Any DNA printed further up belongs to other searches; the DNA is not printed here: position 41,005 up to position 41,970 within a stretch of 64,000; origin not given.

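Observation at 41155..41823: Thymidylate-synthase-fold protein with the nucleophilic Cys replaced by Arg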

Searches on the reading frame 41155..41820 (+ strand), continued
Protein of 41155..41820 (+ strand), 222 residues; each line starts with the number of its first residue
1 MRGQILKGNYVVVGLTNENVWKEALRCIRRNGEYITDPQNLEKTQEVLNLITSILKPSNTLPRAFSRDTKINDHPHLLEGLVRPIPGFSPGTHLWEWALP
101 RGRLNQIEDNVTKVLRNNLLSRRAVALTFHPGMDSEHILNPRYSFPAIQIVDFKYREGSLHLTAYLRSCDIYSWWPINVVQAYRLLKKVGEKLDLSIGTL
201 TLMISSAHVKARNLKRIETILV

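Call 66: find_encoding_contigs(protein=P0054, flank=8000, max_places=3)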
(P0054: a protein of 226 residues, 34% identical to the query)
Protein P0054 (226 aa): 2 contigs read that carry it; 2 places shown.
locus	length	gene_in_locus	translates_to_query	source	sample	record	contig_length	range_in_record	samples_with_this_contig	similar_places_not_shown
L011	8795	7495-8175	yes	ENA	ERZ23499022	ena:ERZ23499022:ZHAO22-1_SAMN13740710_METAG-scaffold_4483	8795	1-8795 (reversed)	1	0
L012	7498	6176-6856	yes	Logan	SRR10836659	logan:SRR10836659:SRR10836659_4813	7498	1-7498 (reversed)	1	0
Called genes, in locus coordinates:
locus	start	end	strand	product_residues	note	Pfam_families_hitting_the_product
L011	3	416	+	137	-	?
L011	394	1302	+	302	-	-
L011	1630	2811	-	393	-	PF13243:SQHop_cyclase_C (weak)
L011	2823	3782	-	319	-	PF01966:HD (weak)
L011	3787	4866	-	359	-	-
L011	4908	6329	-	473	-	-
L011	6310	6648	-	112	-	-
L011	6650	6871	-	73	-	-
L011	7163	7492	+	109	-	-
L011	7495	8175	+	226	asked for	-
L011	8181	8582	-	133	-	-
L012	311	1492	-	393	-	PF13243:SQHop_cyclase_C (weak)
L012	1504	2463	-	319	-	PF01966:HD (weak)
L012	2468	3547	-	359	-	-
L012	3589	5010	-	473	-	-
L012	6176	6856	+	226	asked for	-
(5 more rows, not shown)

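Call 67: find_encoding_contigs(protein=P0071, flank=8000, max_places=3)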
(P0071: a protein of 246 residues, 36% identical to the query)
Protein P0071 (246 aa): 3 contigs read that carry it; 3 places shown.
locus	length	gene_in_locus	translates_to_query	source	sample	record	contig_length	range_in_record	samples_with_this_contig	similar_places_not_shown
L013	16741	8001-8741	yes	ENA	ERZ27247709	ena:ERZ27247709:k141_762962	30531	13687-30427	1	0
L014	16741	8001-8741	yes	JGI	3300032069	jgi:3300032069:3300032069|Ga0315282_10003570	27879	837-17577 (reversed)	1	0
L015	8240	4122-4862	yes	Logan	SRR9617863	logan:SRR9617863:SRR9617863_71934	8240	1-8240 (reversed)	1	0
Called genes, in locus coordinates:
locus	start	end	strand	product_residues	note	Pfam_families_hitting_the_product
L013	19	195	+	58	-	-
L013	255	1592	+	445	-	PF27312:BilD_N (weak), PF00899:ThiF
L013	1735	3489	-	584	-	PF10592:AIPR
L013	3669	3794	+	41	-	-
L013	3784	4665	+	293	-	-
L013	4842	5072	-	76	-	-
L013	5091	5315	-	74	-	-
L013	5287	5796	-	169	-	PF01936:NYN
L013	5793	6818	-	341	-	PF00152:tRNA-synt_2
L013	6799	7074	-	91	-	-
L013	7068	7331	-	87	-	-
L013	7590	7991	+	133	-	-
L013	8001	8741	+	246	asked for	-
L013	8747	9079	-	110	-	-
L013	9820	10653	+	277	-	-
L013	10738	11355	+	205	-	-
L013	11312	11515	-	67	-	-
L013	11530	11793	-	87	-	-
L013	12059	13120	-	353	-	PF00145:DNA_methylase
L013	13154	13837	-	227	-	PF00730:HhH-GPD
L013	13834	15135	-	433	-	-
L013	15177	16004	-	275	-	PF13091:PLDc_2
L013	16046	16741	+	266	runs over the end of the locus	?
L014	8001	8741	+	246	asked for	-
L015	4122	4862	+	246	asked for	-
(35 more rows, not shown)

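Call 68: find_encoding_contigs(protein=P0008, flank=8000, max_places=3)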
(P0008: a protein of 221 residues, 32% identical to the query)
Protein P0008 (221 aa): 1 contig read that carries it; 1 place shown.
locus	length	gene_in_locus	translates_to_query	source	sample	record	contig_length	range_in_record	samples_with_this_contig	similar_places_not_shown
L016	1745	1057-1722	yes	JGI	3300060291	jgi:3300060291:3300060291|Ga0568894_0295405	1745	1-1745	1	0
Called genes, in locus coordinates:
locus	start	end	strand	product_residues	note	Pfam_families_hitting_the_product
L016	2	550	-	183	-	?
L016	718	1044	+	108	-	-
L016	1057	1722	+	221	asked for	PF00303:Thymidylat_synt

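Call 76: search_dna_similar(query=window:41155-41820:+, collection=phages, mode=protein, max_evalue=0.001, max_rows=15)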
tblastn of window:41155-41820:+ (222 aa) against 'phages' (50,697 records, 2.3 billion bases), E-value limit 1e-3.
Records with a match: 23; places in all: 23; records where one place covers at least 80% of the query: 3.
Best place of each record, by identity: <60% 23.
By first word of the organism name: Brevibacterium 4; Rhizobium 3; Agrobacterium 3; Enterococcus 2; Brevibacillus 2; Sinorhizobium 2; Methanobacterium 1; Salicola 1; Mycobacterium 1; Flyfo 1; and 3 more.
By host as written in the record: Rhizogenic Agrobacterium biovar 1 ST15.13/095 3; Brevibacterium iodinum ATCC 15728 2; Brevibacterium fuscum NRRL B-14687 SEA 2; Brevibacillus laterosporus 2; Sinorhizobium meliloti 2; Methanothermobacter thermautotrophicus 1; Enterococcus faecalis ATCC 33186 1; Enterococcus faecium 1; and 9 more.
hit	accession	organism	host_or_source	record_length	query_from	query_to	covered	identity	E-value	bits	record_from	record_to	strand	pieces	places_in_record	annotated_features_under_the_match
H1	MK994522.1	Methanobacterium virus PhiF1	Methanothermobacter thermautotrophicus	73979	6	209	92%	24.9%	9e-8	57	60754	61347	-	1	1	putative methanogen-type thymidylate synthase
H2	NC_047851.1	Brevibacterium phage LuckyBarnes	Brevibacterium iodinum ATCC 15728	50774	32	221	86%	26.0%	1e-4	48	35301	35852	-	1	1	thymidylate synthase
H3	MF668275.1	Brevibacterium phage LuckyBarnes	Brevibacterium iodinum ATCC 15728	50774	32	221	86%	26.0%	1e-4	48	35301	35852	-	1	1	thymidylate synthase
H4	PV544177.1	Enterococcus phage Revolver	Enterococcus faecalis ATCC 33186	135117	77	218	64%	30.3%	1e-6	54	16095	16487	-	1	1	thymidylate synthase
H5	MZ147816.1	Enterococcus phage 113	Enterococcus faecium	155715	84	216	60%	30.1%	1e-5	51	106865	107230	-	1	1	thymidylate synthetase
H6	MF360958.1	Salicola phage SCTP-2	Salicola sp. PV4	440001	103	222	54%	31.1%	2e-5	50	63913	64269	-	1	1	78: dihydrofolate-thymadylate synthase-like protein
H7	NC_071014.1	Brevibacterium phage Cantare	Brevibacterium fuscum NRRL B-14687 SEA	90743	97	218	55%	29.4%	2e-4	47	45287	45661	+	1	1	49: thymidylate synthase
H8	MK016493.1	Brevibacterium phage Cantare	Brevibacterium fuscum NRRL B-14687 SEA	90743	97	218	55%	29.4%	2e-4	47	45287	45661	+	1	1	49: thymidylate synthase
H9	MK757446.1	Mycobacterium phage Candle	Mycobacterium smegmatis mc#155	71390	85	209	56%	28.5%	3e-4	47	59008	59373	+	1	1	74: thimidylate synthase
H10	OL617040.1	Flyfo podovirus Tbat2_2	Pteropus tonganus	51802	102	222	55%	28.9%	2e-4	48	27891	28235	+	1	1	thymidylate synthase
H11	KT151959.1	Brevibacillus phage Sundance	Brevibacillus laterosporus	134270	102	215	51%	30.7%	3e-4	47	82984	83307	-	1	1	putative thymidylate synthase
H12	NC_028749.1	Brevibacillus phage Sundance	Brevibacillus laterosporus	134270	102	215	51%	30.7%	3e-4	47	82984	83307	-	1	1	thymidylate synthase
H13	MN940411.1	Phage f2b1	Staphylococcus aureus ZH 2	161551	96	218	55%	26.0%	3e-5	50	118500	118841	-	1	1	thymidylate synthase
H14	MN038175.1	Pantoea phage Phynn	Panteoa sp. Environmental Isolate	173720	102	221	54%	25.8%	2e-5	50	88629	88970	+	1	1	120: thymidylate synthase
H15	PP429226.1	Rhizobium phage LG08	Agrobacterium radiobacter PL13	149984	103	221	54%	26.0%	5e-5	49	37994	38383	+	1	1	thymidylate synthase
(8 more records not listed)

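Call 77: search_dna_similar(query=window:41155-41820:+, collection=plasmids, mode=protein, max_evalue=0.001, max_rows=15)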
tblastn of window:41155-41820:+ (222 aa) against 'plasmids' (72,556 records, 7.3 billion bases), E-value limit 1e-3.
Records with a match: 15; places in all: 15; records where one place covers at least 80% of the query: 0.
Best place of each record, by identity: <60% 15.
By first word of the organism name: Klebsiella 3; Escherichia 3; Tritonibacter 2; Sinorhizobium 1; Rhizobium 1; Geobacillus 1; Limosilactobacillus 1; Brucella 1; Streptomyces 1; Salmonella 1.
By predicted mobility (MOB-suite, as given by PLSDB): non-mobilizable 11; conjugative 3; mobilizable 1.
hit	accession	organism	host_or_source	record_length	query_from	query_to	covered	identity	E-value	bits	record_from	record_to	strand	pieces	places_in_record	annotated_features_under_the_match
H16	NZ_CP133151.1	Sinorhizobium chiapasense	Acaciella angustissima,cell culture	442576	78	222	65%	28.1%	1e-4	50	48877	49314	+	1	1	thymidylate synthase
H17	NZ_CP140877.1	Rhizobium beringeri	Trifolium pratense,whole organism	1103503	86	216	59%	30.9%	4e-4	48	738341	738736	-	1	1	record has no annotation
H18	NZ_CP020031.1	Geobacillus thermodenitrificans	-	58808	103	220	53%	30.6%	2e-4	49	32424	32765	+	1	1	thymidylate synthase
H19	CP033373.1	Limosilactobacillus fermentum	Cow,cell culture,Fresh milk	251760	87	221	61%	25.2%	3e-4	49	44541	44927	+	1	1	none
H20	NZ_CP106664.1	Brucella intermedia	Sempervivum tectorum (houseplant),Pure ...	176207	102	209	49%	30.6%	4e-5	51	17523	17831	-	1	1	thymidylate synthase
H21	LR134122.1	Klebsiella aerogenes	not available: to be reported later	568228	97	216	54%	27.3%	1e-5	53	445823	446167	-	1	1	thyA: thymidylate synthase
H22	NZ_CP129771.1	Klebsiella pneumoniae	Homo sapiens,whole organism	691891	97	216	54%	27.3%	2e-5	52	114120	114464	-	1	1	thyA: thymidylate synthase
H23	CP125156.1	Klebsiella pneumoniae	-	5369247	97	216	54%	27.3%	2e-5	52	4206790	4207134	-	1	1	thyA: thymidylate synthase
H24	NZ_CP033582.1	Streptomyces sp. ADI95-16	-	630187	109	221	51%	28.9%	5e-4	48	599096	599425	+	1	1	thymidylate synthase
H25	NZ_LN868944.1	Salmonella enterica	Homo sapiens,feces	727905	97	216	54%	25.6%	1e-4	50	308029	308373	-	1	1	thyA: thymidylate synthase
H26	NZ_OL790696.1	Escherichia coli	-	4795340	97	216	54%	25.6%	2e-4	49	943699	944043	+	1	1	none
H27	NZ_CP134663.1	Escherichia coli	Larus michahellis,bacteria,cloaca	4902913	97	216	54%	25.6%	2e-4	49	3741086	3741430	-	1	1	none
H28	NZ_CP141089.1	Escherichia coli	Homo sapiens,Infected Human Urine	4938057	97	216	54%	25.6%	2e-4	49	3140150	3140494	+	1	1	none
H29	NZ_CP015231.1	Tritonibacter mobilis F1926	cell culture,seawater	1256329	102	218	53%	23.9%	2e-4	49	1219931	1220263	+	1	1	record has no annotation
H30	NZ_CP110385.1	Tritonibacter mobilis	-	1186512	102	218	53%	23.9%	3e-4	49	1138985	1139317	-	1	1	record has no annotation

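Call 78: find_homologous_proteins(query=A5, max_evalue=0.001)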
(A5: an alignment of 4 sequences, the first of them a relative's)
Query A5 (4 sequences) (549 aa, profile of the alignment): 6 proteins with E <= 0.001 among 8000 candidates.
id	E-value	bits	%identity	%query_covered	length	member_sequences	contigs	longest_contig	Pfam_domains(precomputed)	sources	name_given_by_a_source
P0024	1.6e-193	662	100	100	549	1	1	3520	PF06259.19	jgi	-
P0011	2.4e-172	592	41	89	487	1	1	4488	PF00303.25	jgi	jgi:hypothetical protein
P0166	1.1e-152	528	31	57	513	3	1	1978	PF13271.12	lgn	-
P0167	1.4e-131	458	52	95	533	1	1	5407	-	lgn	-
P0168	1.1e-110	389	36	47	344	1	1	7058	-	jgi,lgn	-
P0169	6.2e-5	40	26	40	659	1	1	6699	-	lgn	-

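Call 79: find_encoding_contigs(protein=P0168, flank=7000, max_places=3)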
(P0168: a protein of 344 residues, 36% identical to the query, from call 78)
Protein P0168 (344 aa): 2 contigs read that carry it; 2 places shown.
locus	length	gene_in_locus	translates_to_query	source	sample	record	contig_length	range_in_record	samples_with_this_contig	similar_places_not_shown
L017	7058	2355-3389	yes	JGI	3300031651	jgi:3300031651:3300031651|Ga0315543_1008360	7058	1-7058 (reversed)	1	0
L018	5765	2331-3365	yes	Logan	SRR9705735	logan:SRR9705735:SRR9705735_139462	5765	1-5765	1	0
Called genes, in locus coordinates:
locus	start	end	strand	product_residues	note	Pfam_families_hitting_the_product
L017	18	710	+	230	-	PF00112:Peptidase_C1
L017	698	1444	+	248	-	-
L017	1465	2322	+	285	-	PF13289:SIR2_2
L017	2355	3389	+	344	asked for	-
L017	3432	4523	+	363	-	PF13353:Fer4_12 (faint), PF04055:Radical_SAM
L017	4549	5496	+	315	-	PF18754:Nmad3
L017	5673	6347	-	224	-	PF13276:HTH_21, PF00665:rve, PF13683:rve_3, PF13333:rve_2 (weak)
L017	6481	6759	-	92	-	PF01527:HTH_Tnp_1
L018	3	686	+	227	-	?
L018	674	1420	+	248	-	-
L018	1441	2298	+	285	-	PF13289:SIR2_2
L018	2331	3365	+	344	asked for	-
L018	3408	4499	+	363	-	PF13353:Fer4_12 (faint), PF04055:Radical_SAM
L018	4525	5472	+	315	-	PF18754:Nmad3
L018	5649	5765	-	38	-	?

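Call 83: fold_search(model_id=the predicted structure, library=viral)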
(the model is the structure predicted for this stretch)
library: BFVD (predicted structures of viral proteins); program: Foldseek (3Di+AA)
matches with E <= 10: 557; with E <= 0.001: 45
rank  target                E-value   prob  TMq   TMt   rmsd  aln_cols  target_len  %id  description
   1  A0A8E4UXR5            5.8e-17  1.00  0.78  0.50   4.4       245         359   18  Thymidylate synthase [Maribacter phage Colly_1]
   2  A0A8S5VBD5            4.9e-16  1.00  0.73  0.66   5.7       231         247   16  thymidylate synthase [Myoviridae sp. ctbEa13]
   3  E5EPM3                9.9e-16  1.00  0.69  0.65   6.4       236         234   19  Gp42 dCMP hydroxymethylase [Acinetobacter phage Acj9]
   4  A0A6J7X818            2.8e-15  1.00  0.76  0.61   6.2       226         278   21  Thymidylate synthase/dCMP hydroxymethylase domain containing protein [uncultured Caudovirales phage]
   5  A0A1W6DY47            2.8e-15  1.00  0.73  0.44   6.9       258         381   19  Putative thymidylate synthase [Aeromonas phage phiA8-29]
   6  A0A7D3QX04            3.9e-14  1.00  0.67  0.54   7.6       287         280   19  Thymidylate synthase/dCMp hydroxymethylase [Fadolivirus 2]
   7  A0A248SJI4            6.2e-14  1.00  0.69  0.53   6.1       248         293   22  (no name in the UniProt tables at hand)
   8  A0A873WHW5            9.7e-14  1.00  0.70  0.57   4.7       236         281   19  Thymidylate synthase [Providencia phage PSTCR5]
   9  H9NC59                1.4e-13  1.00  0.67  0.64   5.9       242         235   16  (no name in the UniProt tables at hand)
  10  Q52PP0                3.5e-13  1.00  0.70  0.58   6.1       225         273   17  Putative thymidylate synthase [Xanthomonas phage Xp15]
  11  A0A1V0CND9            6.3e-13  1.00  0.73  0.56   4.7       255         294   17  (no name in the UniProt tables at hand)
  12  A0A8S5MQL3            6.3e-13  1.00  0.67  0.39   6.5       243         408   18  CMP/dCMP-type deaminase domain-containing protein [Myoviridae sp. ctOAa14]
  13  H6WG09                1.9e-12  1.00  0.73  0.59   4.8       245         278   15  thymidylate synthase [Cyanophage S-TIM5]
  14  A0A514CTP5            1.9e-12  1.00  0.68  0.39   7.2       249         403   13  (no name in the UniProt tables at hand)
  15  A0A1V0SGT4            3.4e-12  1.00  0.73  0.38   5.2       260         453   18  thymidylate synthase [Hokovirus HKV1]
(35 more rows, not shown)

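Call 90: search_protein_families(library=ncbifam, proteins=[L001:3461-4774:-, L006:2698-4053:-, L010:443-1807:-, L011:4908-6326:-, L011:2823-3779:-, L011:3787-4863:-, L001:4988-6178:-], max_evalue=0.01)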
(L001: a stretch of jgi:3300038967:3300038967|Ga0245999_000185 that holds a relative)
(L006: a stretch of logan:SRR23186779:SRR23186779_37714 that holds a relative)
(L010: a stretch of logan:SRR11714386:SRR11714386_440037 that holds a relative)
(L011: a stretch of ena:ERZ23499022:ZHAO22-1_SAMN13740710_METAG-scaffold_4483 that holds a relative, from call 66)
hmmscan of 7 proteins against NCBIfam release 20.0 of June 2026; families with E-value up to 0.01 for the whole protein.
L001:3461-4774:- (437 aa): 2 families
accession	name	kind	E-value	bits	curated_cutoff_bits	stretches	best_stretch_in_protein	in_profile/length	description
TIGR01353.1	dGTP_triPase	subfamily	0.00041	20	152.35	1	59-158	35-123/389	dGTP triphosphohydrolase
NF002327.0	PRK01286.1-2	equivalog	0.0096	15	393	0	101-132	103-140/345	deoxyguanosinetriphosphate triphosphohydrolase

L006:2698-4053:- (451 aa): 0 families

L010:443-1807:- (454 aa): 0 families

L011:4908-6326:- (472 aa): 0 families

L011:2823-3779:- (318 aa): 0 families

L011:3787-4863:- (358 aa): 1 family
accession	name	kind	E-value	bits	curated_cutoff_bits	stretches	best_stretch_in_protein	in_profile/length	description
TIGR00432.2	arcsn_tRNA_tgt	equivalog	0.0082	14.6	350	0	264-343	222-309/441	tRNA guanosine(15) transglycosylase TgtA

L001:4988-6178:- (396 aa): 0 families

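Call 91: search_protein_families(library=padloc, proteins=[L001:3461-4774:-, L006:2698-4053:-, L010:443-1807:-, L011:4908-6326:-, L011:2823-3779:-, L011:3787-4863:-, L001:4988-6178:-, P0145, P0024, P0168], max_evalue=0.01)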
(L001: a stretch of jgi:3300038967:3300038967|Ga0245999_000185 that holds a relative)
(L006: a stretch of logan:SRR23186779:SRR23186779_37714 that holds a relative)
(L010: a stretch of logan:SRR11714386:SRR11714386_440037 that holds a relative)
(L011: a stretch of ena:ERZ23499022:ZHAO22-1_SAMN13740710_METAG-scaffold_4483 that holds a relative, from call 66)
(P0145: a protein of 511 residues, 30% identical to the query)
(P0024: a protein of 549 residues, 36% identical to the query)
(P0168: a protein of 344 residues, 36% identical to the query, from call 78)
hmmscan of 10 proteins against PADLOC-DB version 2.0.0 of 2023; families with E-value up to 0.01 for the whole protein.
L001:3461-4774:- (437 aa): 1 family
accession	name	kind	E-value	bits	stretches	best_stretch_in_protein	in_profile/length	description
PDLC02374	dGTPase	-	3.7e-05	21.3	1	58-124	70-125/395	-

L006:2698-4053:- (451 aa): 0 families

L010:443-1807:- (454 aa): 0 families

L011:4908-6326:- (472 aa): 0 families

L011:2823-3779:- (318 aa): 0 families

L011:3787-4863:- (358 aa): 0 families

L001:4988-6178:- (396 aa): 1 family
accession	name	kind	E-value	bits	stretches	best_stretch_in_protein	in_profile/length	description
PDLC01560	Cas11e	-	0.0045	15.1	1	211-267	34-88/158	CAS-I-E; effector_SS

P0145 (511 aa): 0 families

P0024 (549 aa): 0 families

P0168 (344 aa): 0 families

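Call 93: list_cluster_members(proteins=[P0014, P0019, P0020, P0023, P0032, P0012, P0018, P0145, P0013, P0071])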
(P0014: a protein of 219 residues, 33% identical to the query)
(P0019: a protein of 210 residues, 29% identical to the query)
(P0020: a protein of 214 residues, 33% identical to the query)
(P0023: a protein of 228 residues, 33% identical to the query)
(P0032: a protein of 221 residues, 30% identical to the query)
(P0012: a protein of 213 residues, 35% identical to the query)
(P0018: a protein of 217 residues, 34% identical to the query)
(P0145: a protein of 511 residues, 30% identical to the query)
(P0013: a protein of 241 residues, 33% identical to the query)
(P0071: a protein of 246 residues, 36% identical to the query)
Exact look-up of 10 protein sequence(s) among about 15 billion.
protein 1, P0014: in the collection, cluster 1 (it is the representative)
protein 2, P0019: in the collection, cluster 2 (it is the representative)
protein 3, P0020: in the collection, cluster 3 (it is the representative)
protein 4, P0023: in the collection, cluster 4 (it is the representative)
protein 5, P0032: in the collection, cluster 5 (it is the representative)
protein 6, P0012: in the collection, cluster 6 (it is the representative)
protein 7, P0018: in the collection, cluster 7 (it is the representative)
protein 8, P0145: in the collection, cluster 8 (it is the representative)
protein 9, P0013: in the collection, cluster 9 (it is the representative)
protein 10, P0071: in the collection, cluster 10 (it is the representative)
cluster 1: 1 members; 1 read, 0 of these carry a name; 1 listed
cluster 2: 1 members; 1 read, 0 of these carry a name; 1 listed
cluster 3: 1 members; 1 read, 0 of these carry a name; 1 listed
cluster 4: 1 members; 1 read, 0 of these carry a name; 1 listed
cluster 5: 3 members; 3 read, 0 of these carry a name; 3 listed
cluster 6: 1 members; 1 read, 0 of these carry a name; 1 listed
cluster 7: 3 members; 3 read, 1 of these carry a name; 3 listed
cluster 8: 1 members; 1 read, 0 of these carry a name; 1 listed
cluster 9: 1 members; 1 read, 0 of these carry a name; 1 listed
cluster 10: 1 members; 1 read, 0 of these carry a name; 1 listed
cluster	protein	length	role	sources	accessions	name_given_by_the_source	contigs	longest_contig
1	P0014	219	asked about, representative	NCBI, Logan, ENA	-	-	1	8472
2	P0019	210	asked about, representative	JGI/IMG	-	-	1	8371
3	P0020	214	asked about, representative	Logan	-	-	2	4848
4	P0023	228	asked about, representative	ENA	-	-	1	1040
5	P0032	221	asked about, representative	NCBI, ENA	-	-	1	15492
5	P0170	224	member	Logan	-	-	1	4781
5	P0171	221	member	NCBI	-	-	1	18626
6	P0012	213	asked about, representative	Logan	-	-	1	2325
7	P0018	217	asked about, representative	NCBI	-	-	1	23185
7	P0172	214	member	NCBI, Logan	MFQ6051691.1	MAG: thymidylate synthase [Candidatus Hydrothermarchaeota archaeon]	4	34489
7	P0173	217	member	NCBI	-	-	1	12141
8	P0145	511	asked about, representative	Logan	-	-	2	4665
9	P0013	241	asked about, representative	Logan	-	-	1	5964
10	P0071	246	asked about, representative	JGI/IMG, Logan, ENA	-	-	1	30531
